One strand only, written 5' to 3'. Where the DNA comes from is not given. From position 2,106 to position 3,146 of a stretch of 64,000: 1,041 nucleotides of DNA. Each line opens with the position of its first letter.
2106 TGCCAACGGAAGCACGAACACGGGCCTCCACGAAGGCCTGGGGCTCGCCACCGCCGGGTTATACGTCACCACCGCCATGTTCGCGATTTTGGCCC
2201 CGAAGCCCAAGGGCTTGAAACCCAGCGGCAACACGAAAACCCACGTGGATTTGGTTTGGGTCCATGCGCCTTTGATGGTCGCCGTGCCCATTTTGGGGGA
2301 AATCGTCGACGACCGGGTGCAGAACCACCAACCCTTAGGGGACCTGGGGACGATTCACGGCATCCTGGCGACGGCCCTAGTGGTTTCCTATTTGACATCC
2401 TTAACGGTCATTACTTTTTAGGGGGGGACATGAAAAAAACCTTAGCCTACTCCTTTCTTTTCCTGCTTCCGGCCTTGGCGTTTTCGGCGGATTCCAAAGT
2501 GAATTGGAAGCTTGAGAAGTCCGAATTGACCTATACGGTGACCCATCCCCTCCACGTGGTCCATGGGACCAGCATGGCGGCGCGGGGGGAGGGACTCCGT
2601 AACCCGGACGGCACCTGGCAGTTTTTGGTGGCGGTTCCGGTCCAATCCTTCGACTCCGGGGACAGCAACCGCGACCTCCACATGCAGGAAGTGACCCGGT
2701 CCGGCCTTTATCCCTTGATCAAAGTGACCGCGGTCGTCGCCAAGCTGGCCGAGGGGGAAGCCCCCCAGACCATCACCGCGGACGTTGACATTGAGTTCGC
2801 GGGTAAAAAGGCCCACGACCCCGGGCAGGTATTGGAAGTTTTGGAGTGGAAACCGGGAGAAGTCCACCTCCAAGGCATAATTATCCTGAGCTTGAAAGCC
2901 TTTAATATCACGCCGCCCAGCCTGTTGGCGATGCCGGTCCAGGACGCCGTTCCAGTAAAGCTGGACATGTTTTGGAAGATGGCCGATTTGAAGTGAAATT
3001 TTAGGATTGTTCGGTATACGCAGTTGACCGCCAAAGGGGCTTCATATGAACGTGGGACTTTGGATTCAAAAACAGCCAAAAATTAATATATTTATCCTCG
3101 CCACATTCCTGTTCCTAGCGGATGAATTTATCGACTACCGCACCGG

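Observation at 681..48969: A 17-site TATGA-N6-TCATA regulon with class II promoter geometry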

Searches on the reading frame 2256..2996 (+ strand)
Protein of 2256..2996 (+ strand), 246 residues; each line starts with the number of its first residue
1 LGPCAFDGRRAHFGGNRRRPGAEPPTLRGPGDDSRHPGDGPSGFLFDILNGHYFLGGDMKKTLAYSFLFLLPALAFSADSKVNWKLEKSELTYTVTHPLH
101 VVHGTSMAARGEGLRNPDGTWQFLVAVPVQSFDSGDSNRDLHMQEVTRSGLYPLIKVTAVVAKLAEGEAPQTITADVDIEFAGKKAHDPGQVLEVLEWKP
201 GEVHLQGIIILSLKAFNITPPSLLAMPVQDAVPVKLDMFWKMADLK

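Call 15: search_protein_families(library=pfam, proteins=[window:2256-2996:+], max_evalue=0.001)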
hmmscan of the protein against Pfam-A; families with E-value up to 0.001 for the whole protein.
window:2256-2996:+ (246 aa): 1 family
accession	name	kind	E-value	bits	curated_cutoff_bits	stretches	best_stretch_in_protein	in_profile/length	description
PF04264.18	YceI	-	0.00047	21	23.7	1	87-237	6-147/150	YceI-like domain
